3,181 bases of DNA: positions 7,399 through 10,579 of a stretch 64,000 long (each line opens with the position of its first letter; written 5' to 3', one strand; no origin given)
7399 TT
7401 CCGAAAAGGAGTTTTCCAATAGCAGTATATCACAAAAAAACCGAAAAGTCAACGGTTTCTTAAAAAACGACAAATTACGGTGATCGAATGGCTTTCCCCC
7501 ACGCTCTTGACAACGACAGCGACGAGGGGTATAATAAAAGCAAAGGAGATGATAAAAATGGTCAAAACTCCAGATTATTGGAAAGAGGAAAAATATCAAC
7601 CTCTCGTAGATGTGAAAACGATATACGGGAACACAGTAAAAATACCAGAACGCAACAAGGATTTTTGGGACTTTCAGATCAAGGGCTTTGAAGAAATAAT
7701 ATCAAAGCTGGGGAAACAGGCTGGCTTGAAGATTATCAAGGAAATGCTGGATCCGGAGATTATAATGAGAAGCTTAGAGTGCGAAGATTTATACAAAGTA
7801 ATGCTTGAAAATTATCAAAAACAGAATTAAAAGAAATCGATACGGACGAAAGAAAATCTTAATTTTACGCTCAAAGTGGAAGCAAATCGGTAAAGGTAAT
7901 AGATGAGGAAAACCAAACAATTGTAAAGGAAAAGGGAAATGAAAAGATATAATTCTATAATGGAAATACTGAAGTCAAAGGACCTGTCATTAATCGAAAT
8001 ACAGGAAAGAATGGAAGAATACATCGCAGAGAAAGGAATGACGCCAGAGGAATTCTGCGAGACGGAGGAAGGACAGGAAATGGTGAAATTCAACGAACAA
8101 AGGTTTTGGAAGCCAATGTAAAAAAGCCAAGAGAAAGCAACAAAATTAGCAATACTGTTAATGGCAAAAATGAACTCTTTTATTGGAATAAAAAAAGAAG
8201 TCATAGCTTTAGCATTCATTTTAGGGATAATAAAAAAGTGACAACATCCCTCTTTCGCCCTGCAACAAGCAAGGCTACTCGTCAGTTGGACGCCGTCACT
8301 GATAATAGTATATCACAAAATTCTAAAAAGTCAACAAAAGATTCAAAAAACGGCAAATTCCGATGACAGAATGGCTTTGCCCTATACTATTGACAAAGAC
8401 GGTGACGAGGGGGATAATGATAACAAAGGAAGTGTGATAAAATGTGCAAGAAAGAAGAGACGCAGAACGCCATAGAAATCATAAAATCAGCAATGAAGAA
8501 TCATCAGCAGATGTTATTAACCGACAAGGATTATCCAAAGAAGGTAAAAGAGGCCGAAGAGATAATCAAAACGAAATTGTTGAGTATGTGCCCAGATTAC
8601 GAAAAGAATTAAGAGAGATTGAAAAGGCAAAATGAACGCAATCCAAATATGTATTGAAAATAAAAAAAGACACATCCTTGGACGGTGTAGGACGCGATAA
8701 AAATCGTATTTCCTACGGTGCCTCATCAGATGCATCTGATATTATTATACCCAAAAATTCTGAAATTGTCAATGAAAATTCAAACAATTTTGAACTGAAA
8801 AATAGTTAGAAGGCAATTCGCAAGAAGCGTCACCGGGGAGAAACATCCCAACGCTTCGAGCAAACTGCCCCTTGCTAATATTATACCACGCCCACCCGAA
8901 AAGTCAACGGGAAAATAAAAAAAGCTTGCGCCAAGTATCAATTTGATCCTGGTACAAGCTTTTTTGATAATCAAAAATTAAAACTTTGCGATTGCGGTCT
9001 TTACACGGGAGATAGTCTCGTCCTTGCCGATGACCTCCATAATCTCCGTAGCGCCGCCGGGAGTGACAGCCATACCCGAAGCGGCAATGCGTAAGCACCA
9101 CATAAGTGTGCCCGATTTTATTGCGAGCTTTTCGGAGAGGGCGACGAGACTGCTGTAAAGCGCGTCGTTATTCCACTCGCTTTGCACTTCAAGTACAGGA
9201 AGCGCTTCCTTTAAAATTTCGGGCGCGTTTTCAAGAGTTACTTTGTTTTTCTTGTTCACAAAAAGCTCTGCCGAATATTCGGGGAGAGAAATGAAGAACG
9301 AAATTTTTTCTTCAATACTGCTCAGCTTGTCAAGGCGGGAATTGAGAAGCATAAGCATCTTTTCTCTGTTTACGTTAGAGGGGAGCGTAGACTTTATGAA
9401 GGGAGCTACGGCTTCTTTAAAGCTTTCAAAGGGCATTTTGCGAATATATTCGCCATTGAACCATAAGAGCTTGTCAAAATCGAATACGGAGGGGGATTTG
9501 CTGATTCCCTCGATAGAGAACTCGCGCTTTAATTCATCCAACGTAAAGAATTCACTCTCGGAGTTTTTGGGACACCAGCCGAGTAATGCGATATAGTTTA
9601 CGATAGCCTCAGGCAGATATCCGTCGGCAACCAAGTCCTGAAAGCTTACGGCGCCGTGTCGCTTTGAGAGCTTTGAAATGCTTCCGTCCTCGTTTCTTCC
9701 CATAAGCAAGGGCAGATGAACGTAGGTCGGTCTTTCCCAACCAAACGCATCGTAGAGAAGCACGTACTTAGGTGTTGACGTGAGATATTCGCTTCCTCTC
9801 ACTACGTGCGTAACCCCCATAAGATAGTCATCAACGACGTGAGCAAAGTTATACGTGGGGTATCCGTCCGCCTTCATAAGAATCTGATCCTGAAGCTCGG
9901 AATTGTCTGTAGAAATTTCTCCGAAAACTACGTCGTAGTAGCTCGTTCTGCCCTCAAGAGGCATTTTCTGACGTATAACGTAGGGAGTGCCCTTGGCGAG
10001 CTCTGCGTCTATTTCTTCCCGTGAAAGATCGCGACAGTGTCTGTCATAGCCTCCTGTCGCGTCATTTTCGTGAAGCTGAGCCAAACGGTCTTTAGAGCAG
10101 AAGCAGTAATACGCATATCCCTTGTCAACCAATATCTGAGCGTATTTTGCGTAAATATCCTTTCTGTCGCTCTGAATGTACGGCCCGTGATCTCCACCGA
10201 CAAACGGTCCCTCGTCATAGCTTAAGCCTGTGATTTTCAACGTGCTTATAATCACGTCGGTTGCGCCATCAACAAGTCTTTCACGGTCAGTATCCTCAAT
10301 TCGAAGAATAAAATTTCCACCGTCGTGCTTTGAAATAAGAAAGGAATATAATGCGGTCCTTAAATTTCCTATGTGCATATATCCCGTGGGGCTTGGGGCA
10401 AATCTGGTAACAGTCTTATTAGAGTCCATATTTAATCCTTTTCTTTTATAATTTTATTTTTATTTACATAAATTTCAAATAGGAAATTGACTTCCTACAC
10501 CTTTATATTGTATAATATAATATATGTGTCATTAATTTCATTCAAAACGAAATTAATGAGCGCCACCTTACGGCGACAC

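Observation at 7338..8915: Four tandem promoter -> long-hairpin -> U-tract units on the minus strand: a candidate multicopy sRNA family of unknown function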

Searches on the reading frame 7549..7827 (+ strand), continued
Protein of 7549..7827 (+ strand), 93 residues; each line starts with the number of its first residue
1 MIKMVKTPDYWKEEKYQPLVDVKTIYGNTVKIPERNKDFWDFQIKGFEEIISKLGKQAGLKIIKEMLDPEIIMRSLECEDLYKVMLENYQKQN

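Call 95: search_protein_representatives(alignment_id=A2)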
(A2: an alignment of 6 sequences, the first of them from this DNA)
Query: 6 sequences, 91 profile positions. Proteins with E-value up to 0.001 (for the whole library): 53; up to 1e-10: 35; up to 1e-30: 1. The best 53 are listed.
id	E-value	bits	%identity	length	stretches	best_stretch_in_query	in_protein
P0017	1.5e-35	137.7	-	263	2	3-89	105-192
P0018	2.1e-28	114.7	-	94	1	3-90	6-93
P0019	5.3e-27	110.3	-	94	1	3-91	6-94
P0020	5.4e-23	97.4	-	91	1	1-89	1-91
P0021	3.2e-22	95.0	-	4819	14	19-69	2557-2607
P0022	1.6e-20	89.5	-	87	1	2-87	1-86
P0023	8.1e-20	87.2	-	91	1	2-89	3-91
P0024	1.1e-18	83.6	-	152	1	3-90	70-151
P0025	3.1e-18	82.2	-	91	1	3-89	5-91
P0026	4.3e-18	81.7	-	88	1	1-89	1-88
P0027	9.1e-18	80.7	-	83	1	1-88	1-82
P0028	4.7e-17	78.4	-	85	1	1-89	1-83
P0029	1.7e-16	76.6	-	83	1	2-89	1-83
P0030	6.5e-16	74.7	-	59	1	2-45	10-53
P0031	7.2e-16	74.6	-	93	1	3-89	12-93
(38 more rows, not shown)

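Call 97: fold_search(model_id=the predicted structure, library=pdb)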
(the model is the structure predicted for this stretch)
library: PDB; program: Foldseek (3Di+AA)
matches with E <= 10: 61; with E <= 0.001: 0
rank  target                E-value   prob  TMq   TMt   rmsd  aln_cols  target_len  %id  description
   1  7tod_MODEL_1_A        3.9e-01  0.21  0.27  0.25   7.6        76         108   17  Solution structure of the phosphatidylinositol 3-phosphate binding domain from the Legionella effector SetA (released 2023-02-08)
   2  7qa8_A                9.3e-01  0.06  0.23  0.08  19.0        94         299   13  Structure of the GPCR dimer Ste2 bound to an antagonist (released 2022-03-16)
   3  8x4n_B                1.5e+00  0.11  0.28  0.27   8.1        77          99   17  Crystal structure of the PI3P-binding domain of Legionella SetA in complex with inositol 1,3-bisphosphate (released 2025-02-19)
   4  9enq_A                3.7e+00  0.04  0.23  0.04  16.0        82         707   11  HSV-1 DNA polymerase-processivity factor complex in exonuclease state active site with 1-bp DNA mismatch (released 2024-05-29)
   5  8ojd_A                3.7e+00  0.04  0.23  0.03  15.7        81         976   11  HSV-1 DNA polymerase beta-hairpin loop (released 2024-04-03)
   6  7t6s_R                3.7e+00  0.03  0.21  0.08  17.3        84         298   14  Structure of the human FPR2-Gi complex with compound C43 (released 2022-03-30)
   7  6ql5_G                3.9e+00  0.04  0.24  0.02  10.6        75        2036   24  Structure of fatty acid synthase complex with bound gamma subunit from Saccharomyces cerevisiae at 2.8 angstrom (released 2020-03-18)
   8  9g5b_F                4.5e+00  0.02  0.16  0.09  13.2        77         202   17  Assembly intermediate of human mitochondrial ribosome small subunit (State A) (released 2025-04-23)
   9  8prv_G                4.8e+00  0.04  0.24  0.02   9.8        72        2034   25  Asymmetric unit of the yeast fatty acid synthase in the non-rotated state with ACP at the ketosreductase domain (FASam (released 2023-11-22)
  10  9ekb_A                4.8e+00  0.03  0.24  0.03  15.9        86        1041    9  Cryo-EM structure of apo-form human DNA polymerase delta (released 2025-02-05)
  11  8ww9_K                5.1e+00  0.04  0.31  0.04  17.8        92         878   12  Structure of ADP-Form AsfvPrimPol Dodecamer (released 2025-04-30)
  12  7c21                  5.4e+00  0.03  0.22  0.20  10.9        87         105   18  Crystal structure of Duvenhage virus phosphoprotein C-terminal domain (released 2021-03-17)
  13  9oav_A                5.4e+00  0.03  0.23  0.04  15.0        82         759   15  TNA polymerase, 8-64, binary complex (released 2025-12-10)
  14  8oj6_A                5.4e+00  0.03  0.24  0.03  15.6        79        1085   11  HSV-1 DNA polymerase-processivity factor complex in pre-translocation state (released 2024-04-03)
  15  1vf7_B                5.4e+00  0.01  0.16  0.09  15.7        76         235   13  Crystal structure of the membrane fusion protein, MexA of the multidrug transporter (released 2004-05-25)
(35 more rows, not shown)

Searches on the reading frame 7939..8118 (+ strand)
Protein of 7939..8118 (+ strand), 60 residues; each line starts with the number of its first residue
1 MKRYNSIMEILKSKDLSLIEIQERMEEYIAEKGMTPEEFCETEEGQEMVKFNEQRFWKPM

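Call 9: search_protein_families(library=pfam, proteins=[window:7939-8118:+], max_evalue=1)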
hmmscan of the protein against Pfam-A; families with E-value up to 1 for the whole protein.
seq(60 aa): 1 family
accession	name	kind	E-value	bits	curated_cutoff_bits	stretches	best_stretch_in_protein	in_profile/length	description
PF13767.11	DUF4168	-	0.065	14.7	25.8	1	6-40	45-79/95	Domain of unknown function (DUF4168)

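Call 10: search_protein_families(library=phrogs, proteins=[window:7939-8118:+], max_evalue=1)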
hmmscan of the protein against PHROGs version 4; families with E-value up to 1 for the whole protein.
seq(60 aa): 2 families
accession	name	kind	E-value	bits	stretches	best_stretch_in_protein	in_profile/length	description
phrog_5333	-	unknown function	0.077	14.2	1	21-40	12-31/64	-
phrog_37333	-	unknown function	0.37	12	1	9-37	70-98/98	-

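Call 89: find_homologous_proteins(query=window:7939-8118:+, max_evalue=0.01)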
Query seq(60 aa) (60 aa): 3 proteins with E <= 0.01 among 3 candidates.
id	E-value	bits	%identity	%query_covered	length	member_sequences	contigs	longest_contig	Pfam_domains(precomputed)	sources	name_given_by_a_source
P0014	1.0e-31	124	100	100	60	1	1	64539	-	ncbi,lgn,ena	-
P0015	3.2e-30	119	98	100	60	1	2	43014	-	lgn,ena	-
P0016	1.0e-29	118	97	100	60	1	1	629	-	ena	-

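Call 90: list_cluster_members(proteins=[P0014, P0015])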
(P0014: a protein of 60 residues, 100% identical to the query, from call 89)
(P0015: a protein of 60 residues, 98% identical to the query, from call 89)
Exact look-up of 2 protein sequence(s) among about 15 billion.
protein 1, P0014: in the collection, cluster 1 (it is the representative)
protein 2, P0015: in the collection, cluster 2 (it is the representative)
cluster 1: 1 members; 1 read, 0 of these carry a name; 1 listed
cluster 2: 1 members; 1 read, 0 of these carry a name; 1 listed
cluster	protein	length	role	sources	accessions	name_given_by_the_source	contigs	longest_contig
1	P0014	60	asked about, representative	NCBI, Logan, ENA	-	-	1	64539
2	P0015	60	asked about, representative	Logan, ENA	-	-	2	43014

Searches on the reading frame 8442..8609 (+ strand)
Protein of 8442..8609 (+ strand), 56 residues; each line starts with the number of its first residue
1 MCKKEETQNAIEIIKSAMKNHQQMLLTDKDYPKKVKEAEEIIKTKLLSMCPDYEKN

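Call 9: search_protein_families(library=pfam, proteins=[window:8442-8609:+], max_evalue=1)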
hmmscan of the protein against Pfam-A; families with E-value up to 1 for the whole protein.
seq(56 aa): 1 family
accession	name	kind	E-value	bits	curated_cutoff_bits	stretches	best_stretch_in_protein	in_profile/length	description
PF22640.1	ManC_GMP_beta-helix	-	0.17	12.3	27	0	22-37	35-50/55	MannoseP isomerase/GMP-like beta-helix domain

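Call 10: search_protein_families(library=phrogs, proteins=[window:8442-8609:+], max_evalue=1)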
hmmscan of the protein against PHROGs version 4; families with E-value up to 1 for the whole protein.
seq(56 aa): 3 families
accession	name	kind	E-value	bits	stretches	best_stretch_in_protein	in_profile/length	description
phrog_24549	-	unknown function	0.004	18.3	1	29-56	26-53/57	-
phrog_30301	-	unknown function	0.14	13.6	1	4-24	4-24/71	-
phrog_3462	-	moron, auxiliary metabolic gene and host takeover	0.15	12.2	1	3-45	296-340/346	nicotinamide-nucleotide adenylyltransferase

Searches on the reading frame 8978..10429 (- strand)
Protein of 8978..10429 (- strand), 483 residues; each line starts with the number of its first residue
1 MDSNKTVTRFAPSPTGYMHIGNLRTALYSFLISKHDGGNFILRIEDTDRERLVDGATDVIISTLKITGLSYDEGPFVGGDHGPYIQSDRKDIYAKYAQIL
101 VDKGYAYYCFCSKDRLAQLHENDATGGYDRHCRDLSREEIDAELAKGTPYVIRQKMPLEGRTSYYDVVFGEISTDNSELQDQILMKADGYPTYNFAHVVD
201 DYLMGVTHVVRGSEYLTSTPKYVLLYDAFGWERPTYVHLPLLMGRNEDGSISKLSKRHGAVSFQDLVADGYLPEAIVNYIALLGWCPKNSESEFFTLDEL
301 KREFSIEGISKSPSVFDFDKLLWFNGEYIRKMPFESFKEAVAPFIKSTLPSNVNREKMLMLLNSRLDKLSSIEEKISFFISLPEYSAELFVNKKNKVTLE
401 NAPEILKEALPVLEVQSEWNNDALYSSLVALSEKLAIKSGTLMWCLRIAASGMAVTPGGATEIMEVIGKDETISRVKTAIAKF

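Call 13: find_encoding_contigs(protein=window:8978-10429:-, flank=10000, max_places=10)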
Protein window:8978-10429:- (483 aa): no gene with exactly this product is on record in the collection.
